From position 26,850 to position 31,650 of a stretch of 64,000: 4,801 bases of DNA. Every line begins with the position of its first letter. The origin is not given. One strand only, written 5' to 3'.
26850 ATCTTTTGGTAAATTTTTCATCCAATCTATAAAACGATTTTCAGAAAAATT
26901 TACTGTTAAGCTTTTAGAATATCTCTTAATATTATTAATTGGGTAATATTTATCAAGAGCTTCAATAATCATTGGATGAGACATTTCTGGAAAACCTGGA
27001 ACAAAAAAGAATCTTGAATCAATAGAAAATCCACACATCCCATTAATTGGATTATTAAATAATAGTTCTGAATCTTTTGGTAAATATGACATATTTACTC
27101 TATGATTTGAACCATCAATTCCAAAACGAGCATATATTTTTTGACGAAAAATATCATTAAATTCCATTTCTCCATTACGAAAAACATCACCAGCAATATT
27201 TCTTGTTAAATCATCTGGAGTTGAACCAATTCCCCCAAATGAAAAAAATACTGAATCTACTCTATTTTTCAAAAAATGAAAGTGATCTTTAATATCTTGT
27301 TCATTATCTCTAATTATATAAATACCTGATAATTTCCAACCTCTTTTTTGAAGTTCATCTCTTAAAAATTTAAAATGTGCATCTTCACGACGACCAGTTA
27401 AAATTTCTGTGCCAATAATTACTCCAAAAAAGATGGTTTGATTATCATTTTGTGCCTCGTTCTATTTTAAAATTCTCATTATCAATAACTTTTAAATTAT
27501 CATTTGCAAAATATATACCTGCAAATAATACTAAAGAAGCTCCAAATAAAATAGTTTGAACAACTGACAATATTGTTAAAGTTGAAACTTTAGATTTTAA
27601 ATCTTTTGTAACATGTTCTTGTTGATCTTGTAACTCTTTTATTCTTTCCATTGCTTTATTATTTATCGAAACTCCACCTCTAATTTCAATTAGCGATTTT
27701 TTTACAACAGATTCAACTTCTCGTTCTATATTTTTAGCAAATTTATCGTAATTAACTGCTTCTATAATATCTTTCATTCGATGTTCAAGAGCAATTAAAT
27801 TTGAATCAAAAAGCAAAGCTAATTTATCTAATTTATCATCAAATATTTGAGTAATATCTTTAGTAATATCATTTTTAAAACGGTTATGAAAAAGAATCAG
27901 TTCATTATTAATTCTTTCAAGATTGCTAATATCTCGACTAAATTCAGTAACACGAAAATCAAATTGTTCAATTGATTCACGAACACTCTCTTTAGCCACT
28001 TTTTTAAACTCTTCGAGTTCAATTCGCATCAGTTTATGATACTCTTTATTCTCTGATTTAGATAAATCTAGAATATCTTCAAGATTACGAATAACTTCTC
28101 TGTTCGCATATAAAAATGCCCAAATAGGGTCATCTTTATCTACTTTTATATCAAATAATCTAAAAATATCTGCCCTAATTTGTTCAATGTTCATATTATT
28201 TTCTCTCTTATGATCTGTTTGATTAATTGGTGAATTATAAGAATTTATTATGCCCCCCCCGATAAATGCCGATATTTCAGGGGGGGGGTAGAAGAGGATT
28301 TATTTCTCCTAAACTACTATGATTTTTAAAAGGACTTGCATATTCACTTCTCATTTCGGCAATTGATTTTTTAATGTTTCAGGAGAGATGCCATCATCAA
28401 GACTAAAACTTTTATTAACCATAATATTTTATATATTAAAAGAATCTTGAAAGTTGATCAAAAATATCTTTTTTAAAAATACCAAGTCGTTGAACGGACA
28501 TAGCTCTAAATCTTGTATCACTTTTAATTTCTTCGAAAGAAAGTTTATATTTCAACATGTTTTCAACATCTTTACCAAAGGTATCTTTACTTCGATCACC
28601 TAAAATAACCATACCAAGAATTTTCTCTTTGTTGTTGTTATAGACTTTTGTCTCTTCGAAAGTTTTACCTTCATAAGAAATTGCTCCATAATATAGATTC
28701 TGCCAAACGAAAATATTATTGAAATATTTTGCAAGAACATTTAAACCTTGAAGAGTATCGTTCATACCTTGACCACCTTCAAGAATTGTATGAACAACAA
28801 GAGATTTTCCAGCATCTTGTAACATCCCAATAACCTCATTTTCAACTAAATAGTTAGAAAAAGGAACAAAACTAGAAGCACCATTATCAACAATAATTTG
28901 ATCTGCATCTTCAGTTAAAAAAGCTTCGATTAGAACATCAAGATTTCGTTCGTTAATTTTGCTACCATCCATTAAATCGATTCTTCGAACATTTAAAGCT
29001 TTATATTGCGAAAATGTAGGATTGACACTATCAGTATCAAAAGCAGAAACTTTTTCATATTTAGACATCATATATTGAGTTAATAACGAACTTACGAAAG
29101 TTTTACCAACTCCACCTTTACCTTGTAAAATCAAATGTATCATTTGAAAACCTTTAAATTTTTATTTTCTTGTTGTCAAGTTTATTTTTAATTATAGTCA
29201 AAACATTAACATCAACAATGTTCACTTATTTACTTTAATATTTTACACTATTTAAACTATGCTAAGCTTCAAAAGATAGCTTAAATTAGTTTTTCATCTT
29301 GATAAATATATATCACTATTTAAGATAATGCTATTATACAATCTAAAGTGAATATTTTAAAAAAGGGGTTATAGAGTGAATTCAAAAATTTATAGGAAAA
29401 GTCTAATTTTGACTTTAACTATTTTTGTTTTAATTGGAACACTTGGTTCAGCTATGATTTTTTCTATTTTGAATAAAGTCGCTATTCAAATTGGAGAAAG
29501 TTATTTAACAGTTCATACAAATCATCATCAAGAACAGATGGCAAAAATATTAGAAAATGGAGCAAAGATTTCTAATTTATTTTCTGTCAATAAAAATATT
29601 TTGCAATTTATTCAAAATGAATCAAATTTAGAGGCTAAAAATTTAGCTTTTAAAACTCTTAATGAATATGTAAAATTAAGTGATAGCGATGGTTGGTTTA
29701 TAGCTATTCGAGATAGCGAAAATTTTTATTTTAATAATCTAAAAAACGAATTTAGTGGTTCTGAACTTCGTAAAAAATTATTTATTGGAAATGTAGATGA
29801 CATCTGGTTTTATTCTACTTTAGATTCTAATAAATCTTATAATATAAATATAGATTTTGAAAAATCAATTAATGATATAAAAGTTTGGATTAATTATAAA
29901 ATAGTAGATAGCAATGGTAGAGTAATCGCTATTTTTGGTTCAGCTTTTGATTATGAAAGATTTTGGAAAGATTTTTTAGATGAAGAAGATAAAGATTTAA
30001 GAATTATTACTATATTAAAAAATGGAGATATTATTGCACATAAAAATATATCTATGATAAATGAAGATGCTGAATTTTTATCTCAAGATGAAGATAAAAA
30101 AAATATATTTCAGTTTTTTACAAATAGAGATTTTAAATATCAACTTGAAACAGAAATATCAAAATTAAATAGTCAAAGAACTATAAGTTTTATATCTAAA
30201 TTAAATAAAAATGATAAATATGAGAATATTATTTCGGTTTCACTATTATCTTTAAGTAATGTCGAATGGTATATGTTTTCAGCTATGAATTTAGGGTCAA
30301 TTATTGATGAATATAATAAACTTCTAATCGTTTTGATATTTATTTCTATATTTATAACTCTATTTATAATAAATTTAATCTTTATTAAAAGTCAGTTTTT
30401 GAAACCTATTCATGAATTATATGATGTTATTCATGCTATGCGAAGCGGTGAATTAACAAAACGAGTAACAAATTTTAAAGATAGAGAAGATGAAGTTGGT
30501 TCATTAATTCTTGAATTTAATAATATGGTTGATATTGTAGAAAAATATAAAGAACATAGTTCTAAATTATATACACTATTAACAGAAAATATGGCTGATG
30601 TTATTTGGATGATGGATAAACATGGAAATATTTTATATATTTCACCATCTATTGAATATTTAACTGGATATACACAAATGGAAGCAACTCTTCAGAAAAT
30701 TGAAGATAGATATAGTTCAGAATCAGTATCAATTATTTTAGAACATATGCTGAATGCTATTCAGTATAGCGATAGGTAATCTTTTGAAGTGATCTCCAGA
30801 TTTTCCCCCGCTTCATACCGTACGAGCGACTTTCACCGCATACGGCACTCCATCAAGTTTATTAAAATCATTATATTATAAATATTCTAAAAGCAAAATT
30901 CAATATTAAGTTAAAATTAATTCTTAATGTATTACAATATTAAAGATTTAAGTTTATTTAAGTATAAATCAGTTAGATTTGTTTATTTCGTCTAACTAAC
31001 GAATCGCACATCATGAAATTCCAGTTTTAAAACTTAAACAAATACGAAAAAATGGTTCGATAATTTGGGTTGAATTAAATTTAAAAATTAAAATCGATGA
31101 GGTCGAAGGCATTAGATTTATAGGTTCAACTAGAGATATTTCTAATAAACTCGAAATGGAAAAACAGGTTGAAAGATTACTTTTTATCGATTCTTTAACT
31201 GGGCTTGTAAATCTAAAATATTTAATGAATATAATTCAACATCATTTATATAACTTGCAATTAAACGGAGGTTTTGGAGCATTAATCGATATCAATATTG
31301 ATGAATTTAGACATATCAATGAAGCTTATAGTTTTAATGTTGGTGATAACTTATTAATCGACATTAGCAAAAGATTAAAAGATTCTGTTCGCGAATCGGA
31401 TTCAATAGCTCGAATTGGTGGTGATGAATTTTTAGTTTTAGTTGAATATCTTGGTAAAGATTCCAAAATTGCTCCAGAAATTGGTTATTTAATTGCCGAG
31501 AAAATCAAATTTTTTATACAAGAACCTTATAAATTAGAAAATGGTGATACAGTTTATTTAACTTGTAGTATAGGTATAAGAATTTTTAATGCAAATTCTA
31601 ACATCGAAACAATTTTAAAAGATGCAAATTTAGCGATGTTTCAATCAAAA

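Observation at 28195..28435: C8/G9 inverted homopolymer pair in an AT-rich intergenic region, able to fuse a leader ORF to the downstream gene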

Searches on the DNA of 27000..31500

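Call 22: search_rna_families(source=window, start=27000, end=31500, threshold=evalue, max_evalue=1)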
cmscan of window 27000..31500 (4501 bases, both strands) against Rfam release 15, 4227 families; matches with E-value up to 1: 4.
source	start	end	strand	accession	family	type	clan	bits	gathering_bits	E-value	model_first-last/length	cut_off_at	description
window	30766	30850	-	RF00029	Intron_gpII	Intron;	-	53.6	40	7.2e-09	1-77/77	no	Group II catalytic intron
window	30812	30850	-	RF04357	Plastid-ndhA-ndhB-2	Intron;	CL00155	23.7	53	0.056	1-41/41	no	Plastid-ndhA-ndhB-2 group II-D5 intron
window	27324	27449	-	RF00648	MIR396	Gene; miRNA;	-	21.8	80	0.56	1-118/118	no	MIR396 microRNA precursor family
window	28258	28310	-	RF00192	BLV_package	Cis-reg;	-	20.2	70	0.48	1-55/55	no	Bovine leukaemia virus RNA packaging signal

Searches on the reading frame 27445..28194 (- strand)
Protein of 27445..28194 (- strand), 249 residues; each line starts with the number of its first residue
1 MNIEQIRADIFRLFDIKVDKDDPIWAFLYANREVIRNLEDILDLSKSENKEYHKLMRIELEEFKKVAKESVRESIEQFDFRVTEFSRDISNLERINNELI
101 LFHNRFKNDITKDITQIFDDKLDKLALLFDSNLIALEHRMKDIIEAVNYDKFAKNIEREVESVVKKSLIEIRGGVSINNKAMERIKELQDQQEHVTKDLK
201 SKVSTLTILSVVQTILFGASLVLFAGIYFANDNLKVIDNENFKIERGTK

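Call 6: search_protein_families(library=pfam, proteins=[window:27445-28194:-], max_evalue=0.01)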
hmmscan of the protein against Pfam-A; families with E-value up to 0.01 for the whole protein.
window:27445-28194:- (249 aa): 0 families

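Call 7: search_protein_families(library=ncbifam, proteins=[window:27445-28194:-], max_evalue=0.01)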
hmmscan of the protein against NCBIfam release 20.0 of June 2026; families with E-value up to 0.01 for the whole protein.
window:27445-28194:- (249 aa): 0 families
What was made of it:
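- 27445..28194 (-): 249-aa gene: an all-helical protein with a C-terminal hydrophobic helix and a highly conserved N-terminus (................................). Its function is unknown. No Pfam or NCBIfam family (calls 6, 7).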

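Call 51: search_dna_similar(query=window:27445-28194:-, collection=plasmids, mode=protein, max_evalue=0.01, max_rows=10)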
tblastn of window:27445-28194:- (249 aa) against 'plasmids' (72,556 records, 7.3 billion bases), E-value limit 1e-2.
No match.
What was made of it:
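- Tried and rejected: Plasmid or conjugation origin. tblastn of the 249-aa protein against 72,556 plasmids found no match (call 51).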

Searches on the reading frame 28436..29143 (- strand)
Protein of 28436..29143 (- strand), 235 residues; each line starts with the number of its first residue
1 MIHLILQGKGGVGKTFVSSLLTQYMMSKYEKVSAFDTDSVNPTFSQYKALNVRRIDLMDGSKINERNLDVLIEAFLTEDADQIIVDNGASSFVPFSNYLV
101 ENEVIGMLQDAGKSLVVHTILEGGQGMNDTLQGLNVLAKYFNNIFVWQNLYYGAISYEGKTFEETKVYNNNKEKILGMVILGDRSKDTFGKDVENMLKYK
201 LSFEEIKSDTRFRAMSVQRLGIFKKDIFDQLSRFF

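Call 6: search_protein_families(library=pfam, proteins=[window:28436-29143:-], max_evalue=0.01)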
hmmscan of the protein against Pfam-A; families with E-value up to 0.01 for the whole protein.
window:28436-29143:- (235 aa): 6 families
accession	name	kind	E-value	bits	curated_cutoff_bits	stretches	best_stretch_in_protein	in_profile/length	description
PF01656.29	CbiA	-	1.5e-07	31.9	25.4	1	5-196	3-96/125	CobQ/CobB/MinD/ParA nucleotide binding domain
PF10609.15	ParA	-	8.4e-06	25.8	27.1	1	4-85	7-90/246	NUBPL iron-transfer P-loop NTPase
PF13614.12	AAA_31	-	0.00022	21.6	27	1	5-60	6-47/177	AAA domain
PF06414.18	Zeta_toxin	-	0.0008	19.3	22.3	1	4-51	19-65/199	Zeta toxin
PF02374.21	ArsA_ATPase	-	0.0061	16.3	24.3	1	4-38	4-38/305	Anion-transporting ATPase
PF22353.1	PF1197-like_C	-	0.0087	16.2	27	0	153-183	16-46/50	NAD(P)H:rubredoxin oxidoreductase, C-terminal domain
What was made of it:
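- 28436..29143 (-): traL-like ParA/MinD-family P-loop ATPase gene (235 aa), the first gene of the operon. Pfam CbiA and ParA matches (call 6).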

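Call 7: search_protein_families(library=ncbifam, proteins=[window:28436-29143:-], max_evalue=0.01)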
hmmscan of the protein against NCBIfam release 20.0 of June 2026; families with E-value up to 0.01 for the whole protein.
window:28436-29143:- (235 aa): 5 families
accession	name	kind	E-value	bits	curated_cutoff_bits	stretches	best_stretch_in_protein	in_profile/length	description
NF010461.0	PRK13886.1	subfamily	8e-78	261.2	360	1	2-232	4-236/241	conjugal transfer protein TraL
NF041136.1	MrpORP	equivalog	4.8e-06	26.1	450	1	4-86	9-94/365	iron-sulfur cluster carrier protein MrpORP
NF041546.1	ParA_partition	equivalog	0.00013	21.6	180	1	5-88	4-85/203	ParA family partition ATPase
TIGR04291.1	arsen_driv_ArsA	equivalog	0.0033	16.2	650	1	4-58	323-381/565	arsenical pump-driving ATPase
TIGR01968.1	minD_bact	equivalog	0.0071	15.7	212.9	0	4-38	5-39/261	septum site-determining protein MinD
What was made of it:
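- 28436..29143 (-): NCBIfam PRK13886 TraL scores 261 bits, below the curated cut-off of 360 (call 7).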

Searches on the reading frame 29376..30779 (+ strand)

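Call 6: search_protein_families(library=pfam, proteins=[window:29376-30779:+], max_evalue=0.01)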
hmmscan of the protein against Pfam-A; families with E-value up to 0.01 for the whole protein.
window:29376-30779:+ (467 aa): 3 families
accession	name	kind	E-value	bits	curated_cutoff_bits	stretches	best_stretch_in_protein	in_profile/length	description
PF00672.30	HAMP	-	1.9e-07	31.7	25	1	339-386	4-49/53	HAMP domain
PF00989.32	PAS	-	3e-07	30.9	22.6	1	401-459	5-67/113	PAS fold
PF13188.13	PAS_8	-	0.0077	16.6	21.8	0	399-444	3-48/65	PAS domain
